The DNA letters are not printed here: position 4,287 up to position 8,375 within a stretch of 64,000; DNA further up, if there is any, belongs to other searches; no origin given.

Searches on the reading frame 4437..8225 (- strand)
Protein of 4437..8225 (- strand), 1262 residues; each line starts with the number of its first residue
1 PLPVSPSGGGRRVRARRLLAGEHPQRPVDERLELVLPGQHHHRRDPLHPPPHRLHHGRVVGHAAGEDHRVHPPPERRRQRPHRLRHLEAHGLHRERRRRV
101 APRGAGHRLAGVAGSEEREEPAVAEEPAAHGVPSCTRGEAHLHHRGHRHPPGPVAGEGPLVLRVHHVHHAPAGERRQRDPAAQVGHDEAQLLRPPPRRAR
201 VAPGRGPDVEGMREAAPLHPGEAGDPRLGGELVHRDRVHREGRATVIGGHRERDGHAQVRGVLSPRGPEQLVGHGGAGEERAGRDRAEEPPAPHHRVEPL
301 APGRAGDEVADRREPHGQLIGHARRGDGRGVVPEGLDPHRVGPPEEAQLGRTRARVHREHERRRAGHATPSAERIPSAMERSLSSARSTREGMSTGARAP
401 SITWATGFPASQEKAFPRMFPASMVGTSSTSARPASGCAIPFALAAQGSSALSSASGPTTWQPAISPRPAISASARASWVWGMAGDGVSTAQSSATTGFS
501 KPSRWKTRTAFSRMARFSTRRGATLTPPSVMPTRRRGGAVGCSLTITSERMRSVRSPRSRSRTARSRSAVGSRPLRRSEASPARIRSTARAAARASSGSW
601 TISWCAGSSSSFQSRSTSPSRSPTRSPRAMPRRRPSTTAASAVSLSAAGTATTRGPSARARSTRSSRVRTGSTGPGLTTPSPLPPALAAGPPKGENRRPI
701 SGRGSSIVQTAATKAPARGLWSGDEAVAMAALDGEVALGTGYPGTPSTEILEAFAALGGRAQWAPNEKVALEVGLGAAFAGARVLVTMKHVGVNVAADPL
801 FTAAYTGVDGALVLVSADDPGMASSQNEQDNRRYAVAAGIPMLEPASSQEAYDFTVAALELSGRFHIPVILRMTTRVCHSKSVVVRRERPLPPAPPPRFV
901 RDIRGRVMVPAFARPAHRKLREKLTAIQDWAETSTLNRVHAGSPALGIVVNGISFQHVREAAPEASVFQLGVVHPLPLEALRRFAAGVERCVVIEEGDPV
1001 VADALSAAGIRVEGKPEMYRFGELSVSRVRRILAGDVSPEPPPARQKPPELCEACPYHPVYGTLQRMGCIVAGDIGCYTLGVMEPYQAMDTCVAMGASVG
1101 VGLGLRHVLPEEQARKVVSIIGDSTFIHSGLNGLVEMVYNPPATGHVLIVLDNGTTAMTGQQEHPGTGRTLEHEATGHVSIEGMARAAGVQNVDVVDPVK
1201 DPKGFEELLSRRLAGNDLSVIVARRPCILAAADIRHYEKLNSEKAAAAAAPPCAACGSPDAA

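Call 54: search_protein_families(library=pfam, proteins=[window:4437-8225:-], max_evalue=0.001)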
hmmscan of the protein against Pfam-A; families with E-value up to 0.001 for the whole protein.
window:4437-8225:- (1262 aa): 2 families
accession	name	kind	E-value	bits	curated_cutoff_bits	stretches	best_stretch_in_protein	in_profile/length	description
PF02775.26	TPP_enzyme_C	-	5.3e-18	65.7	21.9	1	1074-1221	1-149/151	Thiamine pyrophosphate enzyme, C-terminal TPP binding domain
PF01855.24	POR_N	-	1.6e-12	48.1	27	1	731-884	3-165/231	Pyruvate flavodoxin/ferredoxin oxidoreductase, thiamine diP-bdg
